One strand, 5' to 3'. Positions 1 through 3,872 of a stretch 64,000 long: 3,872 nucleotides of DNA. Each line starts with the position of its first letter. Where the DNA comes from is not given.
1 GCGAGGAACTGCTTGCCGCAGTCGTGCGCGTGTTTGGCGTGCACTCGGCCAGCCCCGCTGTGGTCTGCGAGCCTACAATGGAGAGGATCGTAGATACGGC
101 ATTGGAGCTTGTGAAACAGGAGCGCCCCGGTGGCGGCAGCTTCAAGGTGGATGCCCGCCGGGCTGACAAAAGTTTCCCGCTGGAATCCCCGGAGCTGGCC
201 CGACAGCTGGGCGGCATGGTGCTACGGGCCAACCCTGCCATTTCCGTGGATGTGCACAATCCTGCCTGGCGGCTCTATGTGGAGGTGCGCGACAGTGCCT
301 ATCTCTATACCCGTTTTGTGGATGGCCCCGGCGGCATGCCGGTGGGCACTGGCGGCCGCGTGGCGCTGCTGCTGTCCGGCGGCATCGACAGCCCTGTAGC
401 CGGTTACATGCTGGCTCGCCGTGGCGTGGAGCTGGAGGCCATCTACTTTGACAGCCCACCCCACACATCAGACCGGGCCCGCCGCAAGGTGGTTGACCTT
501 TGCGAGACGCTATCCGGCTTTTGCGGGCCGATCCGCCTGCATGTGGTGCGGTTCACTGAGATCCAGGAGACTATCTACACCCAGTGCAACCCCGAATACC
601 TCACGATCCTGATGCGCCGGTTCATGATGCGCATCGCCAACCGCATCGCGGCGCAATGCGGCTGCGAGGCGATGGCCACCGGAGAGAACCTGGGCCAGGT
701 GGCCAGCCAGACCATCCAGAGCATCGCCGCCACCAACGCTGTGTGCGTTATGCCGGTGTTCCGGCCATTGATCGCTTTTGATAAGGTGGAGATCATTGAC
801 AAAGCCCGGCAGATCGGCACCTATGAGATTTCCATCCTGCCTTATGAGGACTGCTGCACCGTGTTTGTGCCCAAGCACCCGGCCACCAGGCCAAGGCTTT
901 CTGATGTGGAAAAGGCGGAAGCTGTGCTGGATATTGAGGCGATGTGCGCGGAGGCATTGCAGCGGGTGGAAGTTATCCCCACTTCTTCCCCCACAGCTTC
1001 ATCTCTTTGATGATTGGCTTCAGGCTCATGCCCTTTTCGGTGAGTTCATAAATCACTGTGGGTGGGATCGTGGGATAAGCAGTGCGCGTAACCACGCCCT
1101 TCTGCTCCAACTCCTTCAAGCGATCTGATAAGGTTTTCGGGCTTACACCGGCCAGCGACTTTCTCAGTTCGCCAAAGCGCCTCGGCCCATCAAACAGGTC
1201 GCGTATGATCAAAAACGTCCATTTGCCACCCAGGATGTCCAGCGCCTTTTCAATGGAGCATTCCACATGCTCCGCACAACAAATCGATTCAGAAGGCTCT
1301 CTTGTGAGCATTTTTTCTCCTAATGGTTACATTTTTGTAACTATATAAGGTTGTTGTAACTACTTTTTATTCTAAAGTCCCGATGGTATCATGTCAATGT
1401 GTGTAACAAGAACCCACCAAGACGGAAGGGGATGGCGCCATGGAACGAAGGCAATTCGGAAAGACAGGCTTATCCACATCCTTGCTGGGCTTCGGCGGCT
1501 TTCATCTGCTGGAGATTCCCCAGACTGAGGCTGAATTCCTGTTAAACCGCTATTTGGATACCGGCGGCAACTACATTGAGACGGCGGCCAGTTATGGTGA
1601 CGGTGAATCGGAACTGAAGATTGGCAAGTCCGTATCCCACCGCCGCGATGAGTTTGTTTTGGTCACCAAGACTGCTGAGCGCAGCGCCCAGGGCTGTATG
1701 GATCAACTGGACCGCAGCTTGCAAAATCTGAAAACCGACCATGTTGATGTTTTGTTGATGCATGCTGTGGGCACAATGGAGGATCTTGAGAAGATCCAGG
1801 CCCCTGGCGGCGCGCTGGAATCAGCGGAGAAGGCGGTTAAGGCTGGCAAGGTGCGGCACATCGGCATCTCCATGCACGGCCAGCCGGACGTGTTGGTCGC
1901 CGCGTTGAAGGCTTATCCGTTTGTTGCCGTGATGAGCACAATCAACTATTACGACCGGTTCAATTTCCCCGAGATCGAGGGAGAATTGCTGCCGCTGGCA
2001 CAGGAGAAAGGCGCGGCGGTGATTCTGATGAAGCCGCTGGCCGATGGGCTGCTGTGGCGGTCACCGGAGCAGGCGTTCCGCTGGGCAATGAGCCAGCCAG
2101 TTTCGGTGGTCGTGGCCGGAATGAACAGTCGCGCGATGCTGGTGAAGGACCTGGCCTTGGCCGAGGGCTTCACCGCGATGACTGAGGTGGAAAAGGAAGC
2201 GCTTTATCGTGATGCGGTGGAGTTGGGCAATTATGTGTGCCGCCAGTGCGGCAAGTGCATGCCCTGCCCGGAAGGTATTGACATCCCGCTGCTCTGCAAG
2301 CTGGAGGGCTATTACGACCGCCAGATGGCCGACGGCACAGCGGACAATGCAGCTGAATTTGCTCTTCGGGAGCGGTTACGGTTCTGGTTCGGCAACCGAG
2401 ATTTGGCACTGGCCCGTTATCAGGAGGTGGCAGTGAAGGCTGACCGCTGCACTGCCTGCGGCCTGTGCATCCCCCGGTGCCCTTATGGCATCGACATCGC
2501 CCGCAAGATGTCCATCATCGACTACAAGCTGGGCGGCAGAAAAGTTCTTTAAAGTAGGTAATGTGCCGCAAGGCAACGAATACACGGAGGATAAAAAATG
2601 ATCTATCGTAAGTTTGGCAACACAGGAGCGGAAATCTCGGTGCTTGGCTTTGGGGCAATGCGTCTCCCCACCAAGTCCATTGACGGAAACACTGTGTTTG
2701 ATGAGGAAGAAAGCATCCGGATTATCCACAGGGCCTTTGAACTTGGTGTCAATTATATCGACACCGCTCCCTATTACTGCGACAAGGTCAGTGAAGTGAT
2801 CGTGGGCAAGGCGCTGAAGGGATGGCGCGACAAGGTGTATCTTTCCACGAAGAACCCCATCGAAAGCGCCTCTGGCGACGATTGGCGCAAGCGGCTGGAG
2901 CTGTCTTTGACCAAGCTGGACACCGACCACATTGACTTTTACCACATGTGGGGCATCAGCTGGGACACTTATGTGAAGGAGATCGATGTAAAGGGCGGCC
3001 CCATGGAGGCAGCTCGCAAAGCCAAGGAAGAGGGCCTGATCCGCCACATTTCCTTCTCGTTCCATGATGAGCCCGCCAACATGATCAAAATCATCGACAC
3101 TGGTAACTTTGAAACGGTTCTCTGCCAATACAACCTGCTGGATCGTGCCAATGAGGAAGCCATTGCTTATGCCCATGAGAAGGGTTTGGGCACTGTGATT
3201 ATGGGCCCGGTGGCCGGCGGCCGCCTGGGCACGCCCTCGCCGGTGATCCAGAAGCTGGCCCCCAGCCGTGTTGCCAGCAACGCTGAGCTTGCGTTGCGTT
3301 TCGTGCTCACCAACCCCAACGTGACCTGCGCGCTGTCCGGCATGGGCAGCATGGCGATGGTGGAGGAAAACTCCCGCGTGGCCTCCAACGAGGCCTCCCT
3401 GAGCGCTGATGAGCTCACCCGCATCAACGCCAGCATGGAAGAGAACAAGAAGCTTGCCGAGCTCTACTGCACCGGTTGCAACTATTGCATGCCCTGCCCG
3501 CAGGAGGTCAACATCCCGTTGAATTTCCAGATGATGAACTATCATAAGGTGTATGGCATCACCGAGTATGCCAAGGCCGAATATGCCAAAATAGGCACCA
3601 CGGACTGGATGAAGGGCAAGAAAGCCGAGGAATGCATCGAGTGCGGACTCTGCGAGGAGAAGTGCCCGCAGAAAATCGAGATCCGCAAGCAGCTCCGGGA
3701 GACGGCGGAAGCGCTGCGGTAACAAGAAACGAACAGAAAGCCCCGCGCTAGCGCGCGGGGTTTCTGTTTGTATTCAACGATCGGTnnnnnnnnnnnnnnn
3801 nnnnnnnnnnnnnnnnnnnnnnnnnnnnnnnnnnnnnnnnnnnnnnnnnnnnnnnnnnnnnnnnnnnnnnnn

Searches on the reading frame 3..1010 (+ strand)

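Call 56: search_protein_families(library=pfam, proteins=[window:3-1010:+], max_evalue=0.0001)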
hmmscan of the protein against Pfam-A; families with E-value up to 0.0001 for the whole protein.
window:3-1010:+ (335 aa): 2 families
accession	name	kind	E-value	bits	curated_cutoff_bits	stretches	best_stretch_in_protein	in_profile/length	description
PF02568.20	ThiI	-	3.1e-66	223.2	20.5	1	115-309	1-195/197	Thiamine biosynthesis protein (ThiI)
PF02926.22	THUMP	-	8e-16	58.7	20.6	1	25-103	3-83/84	THUMP domain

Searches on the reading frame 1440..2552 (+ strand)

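Call 56: search_protein_families(library=pfam, proteins=[window:1440-2552:+], max_evalue=0.0001)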
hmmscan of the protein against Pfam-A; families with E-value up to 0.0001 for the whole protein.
window:1440-2552:+ (370 aa): 5 families
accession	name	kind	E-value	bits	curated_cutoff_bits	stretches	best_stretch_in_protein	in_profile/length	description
PF00248.27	Aldo_ket_red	-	2e-31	109.6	24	1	16-206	2-198/291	Aldo/keto reductase family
PF12838.12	Fer4_7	-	1.1e-06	29.4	27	1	328-351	29-52/52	4Fe-4S dicluster domain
PF13534.11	Fer4_17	-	1.1e-05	26.3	22.2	1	267-352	2-61/61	4Fe-4S dicluster domain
PF13183.11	Fer4_8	-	1.3e-05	26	27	1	266-351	4-68/68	4Fe-4S dicluster domain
PF13187.11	Fer4_9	-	2.6e-05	24.6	27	1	267-350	2-50/52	4Fe-4S dicluster domain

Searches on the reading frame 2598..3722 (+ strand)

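Call 56: search_protein_families(library=pfam, proteins=[window:2598-3722:+], max_evalue=0.0001)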
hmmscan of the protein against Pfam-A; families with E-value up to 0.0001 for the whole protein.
window:2598-3722:+ (374 aa): 7 families
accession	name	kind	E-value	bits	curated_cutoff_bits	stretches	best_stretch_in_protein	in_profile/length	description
PF00248.27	Aldo_ket_red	-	6.1e-39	134.3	24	1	16-278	2-288/291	Aldo/keto reductase family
PF13187.11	Fer4_9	-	3.1e-09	37.2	27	1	290-359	1-50/52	4Fe-4S dicluster domain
PF13534.11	Fer4_17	-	3.7e-08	34.2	22.2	1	291-360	2-60/61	4Fe-4S dicluster domain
PF13746.11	Fer4_18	-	5.7e-07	30.2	27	0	314-367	28-82/114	4Fe-4S dicluster domain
PF13183.11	Fer4_8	-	8.2e-07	29.9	27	1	290-360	4-68/68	4Fe-4S dicluster domain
PF14697.11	Fer4_21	-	3.4e-06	27.5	35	0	342-358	37-53/59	4Fe-4S dicluster domain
PF13237.11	Fer4_10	-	4.6e-06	26.9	25.5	1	289-357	7-53/53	4Fe-4S dicluster domain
